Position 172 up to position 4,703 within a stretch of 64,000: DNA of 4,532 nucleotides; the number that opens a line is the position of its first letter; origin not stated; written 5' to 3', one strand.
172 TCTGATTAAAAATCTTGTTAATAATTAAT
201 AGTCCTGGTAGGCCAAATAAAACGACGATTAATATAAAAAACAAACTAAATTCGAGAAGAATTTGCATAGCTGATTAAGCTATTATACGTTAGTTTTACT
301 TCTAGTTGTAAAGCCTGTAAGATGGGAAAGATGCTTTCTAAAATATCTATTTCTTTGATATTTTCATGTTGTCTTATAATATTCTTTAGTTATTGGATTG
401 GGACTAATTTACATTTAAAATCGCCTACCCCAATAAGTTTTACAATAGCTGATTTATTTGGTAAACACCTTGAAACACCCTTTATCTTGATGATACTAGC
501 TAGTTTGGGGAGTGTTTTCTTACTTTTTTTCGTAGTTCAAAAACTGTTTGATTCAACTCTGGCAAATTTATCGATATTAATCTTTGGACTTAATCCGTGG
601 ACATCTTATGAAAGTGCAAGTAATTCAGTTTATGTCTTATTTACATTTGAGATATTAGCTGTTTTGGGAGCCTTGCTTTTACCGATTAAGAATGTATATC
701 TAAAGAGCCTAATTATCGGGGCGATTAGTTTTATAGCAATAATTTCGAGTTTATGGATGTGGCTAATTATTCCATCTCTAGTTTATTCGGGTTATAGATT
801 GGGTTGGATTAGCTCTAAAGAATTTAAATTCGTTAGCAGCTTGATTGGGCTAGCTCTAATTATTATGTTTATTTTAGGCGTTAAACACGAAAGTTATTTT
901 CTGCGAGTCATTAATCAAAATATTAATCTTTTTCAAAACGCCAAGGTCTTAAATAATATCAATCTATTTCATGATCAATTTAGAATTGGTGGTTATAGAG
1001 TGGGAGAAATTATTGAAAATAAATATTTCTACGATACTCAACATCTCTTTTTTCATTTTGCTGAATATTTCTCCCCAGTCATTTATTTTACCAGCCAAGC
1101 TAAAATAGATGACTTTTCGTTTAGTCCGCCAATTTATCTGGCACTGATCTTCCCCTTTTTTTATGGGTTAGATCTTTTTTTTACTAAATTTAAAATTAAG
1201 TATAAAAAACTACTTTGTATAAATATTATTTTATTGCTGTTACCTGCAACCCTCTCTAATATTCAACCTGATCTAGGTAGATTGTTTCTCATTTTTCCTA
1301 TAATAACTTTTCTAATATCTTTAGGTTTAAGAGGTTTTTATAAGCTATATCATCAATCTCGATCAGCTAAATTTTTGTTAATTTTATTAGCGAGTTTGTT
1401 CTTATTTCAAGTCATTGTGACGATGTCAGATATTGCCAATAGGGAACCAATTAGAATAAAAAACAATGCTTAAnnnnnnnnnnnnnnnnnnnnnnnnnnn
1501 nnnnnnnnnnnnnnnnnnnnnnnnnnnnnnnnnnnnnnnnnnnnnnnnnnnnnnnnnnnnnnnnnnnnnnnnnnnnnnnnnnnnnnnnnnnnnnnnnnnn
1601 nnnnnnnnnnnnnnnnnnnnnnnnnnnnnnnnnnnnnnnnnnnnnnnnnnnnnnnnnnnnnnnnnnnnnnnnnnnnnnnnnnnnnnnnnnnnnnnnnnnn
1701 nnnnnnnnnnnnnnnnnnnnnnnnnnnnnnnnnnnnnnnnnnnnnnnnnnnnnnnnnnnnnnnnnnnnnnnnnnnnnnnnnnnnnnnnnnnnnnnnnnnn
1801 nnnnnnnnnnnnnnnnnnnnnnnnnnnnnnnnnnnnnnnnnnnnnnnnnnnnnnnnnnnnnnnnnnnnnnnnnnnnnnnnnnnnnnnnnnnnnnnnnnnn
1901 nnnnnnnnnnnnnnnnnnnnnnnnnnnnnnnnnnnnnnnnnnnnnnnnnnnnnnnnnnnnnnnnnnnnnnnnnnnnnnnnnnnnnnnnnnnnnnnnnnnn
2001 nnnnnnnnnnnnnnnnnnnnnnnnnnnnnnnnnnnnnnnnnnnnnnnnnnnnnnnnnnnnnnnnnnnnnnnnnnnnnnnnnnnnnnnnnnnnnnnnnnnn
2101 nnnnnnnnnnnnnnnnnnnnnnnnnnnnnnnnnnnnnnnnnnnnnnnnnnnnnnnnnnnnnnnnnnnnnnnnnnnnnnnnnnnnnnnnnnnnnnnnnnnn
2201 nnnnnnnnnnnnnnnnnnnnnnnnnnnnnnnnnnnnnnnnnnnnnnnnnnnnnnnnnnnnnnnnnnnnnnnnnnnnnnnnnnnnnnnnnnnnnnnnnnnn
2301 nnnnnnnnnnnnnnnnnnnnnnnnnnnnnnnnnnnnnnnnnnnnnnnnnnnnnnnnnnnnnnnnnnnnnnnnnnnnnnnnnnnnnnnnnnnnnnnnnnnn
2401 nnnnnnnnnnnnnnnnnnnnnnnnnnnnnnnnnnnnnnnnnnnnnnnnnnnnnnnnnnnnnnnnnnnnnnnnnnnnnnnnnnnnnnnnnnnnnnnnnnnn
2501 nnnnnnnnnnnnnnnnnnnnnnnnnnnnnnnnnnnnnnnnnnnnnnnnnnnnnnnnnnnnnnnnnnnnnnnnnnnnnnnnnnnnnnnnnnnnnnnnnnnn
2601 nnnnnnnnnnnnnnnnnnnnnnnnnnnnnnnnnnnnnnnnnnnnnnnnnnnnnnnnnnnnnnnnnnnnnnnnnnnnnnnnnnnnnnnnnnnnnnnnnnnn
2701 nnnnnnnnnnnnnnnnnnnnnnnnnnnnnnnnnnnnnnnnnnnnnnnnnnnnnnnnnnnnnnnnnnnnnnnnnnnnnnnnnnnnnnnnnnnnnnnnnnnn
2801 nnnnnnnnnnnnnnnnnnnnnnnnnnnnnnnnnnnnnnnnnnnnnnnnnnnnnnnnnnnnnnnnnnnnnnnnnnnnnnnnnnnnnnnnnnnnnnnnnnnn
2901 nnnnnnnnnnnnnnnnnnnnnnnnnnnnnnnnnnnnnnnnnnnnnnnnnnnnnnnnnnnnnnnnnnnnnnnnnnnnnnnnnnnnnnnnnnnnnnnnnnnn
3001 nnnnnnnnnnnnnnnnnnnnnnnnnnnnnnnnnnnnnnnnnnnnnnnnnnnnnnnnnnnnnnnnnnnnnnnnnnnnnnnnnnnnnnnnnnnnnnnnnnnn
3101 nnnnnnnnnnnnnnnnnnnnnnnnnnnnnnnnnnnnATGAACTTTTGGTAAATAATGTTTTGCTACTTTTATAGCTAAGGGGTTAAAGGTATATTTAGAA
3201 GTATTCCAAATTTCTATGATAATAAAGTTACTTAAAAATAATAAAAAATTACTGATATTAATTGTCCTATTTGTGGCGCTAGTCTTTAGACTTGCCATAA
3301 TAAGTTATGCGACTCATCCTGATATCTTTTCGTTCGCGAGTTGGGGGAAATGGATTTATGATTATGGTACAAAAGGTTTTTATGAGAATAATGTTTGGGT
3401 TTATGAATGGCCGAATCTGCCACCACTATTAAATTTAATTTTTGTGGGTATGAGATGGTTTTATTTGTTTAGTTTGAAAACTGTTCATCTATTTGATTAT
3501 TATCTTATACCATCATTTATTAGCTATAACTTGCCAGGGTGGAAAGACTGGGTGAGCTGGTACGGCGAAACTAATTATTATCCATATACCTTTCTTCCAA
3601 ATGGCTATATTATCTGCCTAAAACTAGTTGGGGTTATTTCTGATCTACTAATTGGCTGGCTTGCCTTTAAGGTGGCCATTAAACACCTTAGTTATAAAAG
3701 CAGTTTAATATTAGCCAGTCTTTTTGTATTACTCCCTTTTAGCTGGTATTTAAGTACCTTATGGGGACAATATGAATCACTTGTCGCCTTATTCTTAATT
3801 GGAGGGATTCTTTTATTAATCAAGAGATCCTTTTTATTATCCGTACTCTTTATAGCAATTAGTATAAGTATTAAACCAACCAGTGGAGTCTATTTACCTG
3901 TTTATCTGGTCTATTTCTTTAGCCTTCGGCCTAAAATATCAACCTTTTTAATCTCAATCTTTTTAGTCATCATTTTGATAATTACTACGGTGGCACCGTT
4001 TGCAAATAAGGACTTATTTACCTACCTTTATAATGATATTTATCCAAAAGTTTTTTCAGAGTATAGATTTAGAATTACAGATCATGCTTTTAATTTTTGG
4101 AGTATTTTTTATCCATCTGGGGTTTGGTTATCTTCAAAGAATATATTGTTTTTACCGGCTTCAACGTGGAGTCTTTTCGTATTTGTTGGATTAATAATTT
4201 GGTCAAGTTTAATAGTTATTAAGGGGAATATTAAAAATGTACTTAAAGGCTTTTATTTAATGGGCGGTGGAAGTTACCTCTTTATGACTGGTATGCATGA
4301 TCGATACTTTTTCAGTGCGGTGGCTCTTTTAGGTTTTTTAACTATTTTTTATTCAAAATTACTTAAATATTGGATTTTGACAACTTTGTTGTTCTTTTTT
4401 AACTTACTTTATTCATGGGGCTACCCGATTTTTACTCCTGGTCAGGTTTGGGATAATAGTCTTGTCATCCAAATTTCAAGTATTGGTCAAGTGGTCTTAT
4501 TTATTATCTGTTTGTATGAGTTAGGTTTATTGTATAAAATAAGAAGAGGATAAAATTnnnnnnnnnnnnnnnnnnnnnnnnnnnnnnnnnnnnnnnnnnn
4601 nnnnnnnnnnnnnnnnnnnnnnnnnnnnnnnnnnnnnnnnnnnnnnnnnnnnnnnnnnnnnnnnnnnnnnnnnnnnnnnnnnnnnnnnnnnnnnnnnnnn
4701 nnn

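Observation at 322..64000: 64-kb uninterrupted glycan-assembly supercluster with extreme glycosyltransferase paralogy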

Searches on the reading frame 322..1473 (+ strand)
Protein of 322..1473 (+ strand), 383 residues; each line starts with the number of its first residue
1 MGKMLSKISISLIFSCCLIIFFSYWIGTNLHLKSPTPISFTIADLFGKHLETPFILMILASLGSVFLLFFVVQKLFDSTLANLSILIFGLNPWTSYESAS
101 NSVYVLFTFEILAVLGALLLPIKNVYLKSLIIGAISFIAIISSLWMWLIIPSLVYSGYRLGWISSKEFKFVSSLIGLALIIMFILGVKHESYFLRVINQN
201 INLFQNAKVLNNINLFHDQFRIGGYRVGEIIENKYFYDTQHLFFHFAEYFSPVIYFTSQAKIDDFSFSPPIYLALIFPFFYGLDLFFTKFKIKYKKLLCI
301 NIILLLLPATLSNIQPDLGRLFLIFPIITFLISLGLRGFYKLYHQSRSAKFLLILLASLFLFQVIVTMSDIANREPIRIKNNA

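Call 4: search_protein_families(library=pfam, proteins=[window:322-1473:+], max_evalue=0.01)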
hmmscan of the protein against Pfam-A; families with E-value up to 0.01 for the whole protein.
window:322-1473:+ (383 aa): 0 families

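Call 11: search_protein_families(library=pfam, proteins=[window:322-1473:+], max_evalue=10)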
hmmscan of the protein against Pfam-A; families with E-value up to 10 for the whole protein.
window:322-1473:+ (383 aa): 1 family
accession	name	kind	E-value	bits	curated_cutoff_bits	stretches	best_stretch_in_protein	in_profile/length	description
PF13231.12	PMT_2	-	5.4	7.6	26.1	1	42-181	13-155/160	Dolichyl-phosphate-mannose-protein mannosyltransferase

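Call 13: find_encoding_contigs(protein=window:322-1473:+, flank=10000, max_places=4)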
Protein window:322-1473:+ (383 aa): no gene with exactly this product is on record in the collection.

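Call 32: search_protein_families(library=ncbifam, proteins=[window:322-1473:+], max_evalue=0.1)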
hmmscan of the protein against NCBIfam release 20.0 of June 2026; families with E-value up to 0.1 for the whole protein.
window:322-1473:+ (383 aa): 0 families

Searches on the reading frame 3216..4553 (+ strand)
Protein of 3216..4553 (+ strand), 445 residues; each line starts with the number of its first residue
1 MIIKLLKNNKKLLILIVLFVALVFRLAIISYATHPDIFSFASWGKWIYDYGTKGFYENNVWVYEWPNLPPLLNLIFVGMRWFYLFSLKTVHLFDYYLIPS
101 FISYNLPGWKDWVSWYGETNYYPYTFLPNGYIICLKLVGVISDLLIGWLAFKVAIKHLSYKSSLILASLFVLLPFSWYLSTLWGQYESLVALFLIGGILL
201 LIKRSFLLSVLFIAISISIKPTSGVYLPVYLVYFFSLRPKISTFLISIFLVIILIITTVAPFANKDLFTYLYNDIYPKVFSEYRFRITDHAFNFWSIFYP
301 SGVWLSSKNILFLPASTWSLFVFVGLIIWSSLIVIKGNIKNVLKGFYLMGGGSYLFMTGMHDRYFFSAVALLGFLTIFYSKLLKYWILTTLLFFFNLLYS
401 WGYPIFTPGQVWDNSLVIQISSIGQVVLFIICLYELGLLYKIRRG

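Call 4: search_protein_families(library=pfam, proteins=[window:3216-4553:+], max_evalue=0.01)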
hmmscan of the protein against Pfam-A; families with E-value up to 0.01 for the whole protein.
window:3216-4553:+ (445 aa): 0 families

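Call 11: search_protein_families(library=pfam, proteins=[window:3216-4553:+], max_evalue=10)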
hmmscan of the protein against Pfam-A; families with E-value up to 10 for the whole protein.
window:3216-4553:+ (445 aa): 0 families

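Call 32: search_protein_families(library=ncbifam, proteins=[window:3216-4553:+], max_evalue=0.1)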
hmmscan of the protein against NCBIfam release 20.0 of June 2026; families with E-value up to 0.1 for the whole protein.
window:3216-4553:+ (445 aa): 0 families

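Call 87: search_protein_representatives(protein=window:3216-4553:+)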
Query: 445 residues. Proteins with E-value up to 0.001 (for the whole library): 1109; up to 1e-10: 276; up to 1e-30: 56. The best 150 are listed.
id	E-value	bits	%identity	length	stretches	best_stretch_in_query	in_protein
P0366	1.6e-286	967.3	100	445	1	1-445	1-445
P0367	9.1e-88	311.9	40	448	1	13-440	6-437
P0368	1.0e-79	285.3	42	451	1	14-438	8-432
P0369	1.2e-76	275.3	36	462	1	15-434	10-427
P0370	5.0e-75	269.9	38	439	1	14-436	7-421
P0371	6.6e-75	269.5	35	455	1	7-432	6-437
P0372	3.1e-68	247.5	38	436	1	13-441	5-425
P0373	4.6e-68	246.9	37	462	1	10-403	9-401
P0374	4.6e-67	243.6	36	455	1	13-435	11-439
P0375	1.6e-63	231.9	34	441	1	15-442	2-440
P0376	9.1e-63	229.5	35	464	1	4-436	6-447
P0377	1.8e-59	218.7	35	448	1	4-429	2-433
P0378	1.4e-58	215.7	37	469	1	11-432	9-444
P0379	5.4e-58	213.7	33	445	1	5-438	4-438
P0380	2.3e-57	211.7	37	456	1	13-435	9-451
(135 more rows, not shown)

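Call 90: search_protein_families(library=pfam, alignment_id=A5, max_evalue=0.01)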
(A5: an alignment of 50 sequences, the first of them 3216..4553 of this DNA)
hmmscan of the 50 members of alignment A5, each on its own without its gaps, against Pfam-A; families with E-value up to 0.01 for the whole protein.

A. member 1, window:3216-4553:+ (445 aa): 0 families

B. families by the number of members that match (of 50 scanned): 1 family
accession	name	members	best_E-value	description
PF09594.16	GT87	4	5.6e-06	Glycosyltransferase family 87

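Call 91: search_solved_structures(query=A5, max_evalue=1)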
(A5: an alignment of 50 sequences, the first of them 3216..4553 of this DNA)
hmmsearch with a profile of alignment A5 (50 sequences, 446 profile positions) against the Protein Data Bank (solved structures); distinct sequences matched with E-value up to 1: 4.
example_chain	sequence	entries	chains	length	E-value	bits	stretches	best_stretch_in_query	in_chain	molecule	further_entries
23gx_B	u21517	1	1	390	1.8e-09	40.5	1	126-387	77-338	GPI mannosyltransferase 1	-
23gf_B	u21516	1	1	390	2.1e-09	40.3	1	126-387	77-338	GPI mannosyltransferase 1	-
6snh_X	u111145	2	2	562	1.5e-05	27.5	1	122-401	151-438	Dolichyl pyrophosphate Man9GlcNAc2 alpha-1,3-glucosyltransferase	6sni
9c5c_M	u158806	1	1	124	0.31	13.4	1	27-124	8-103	AP-3 complex subunit mu-1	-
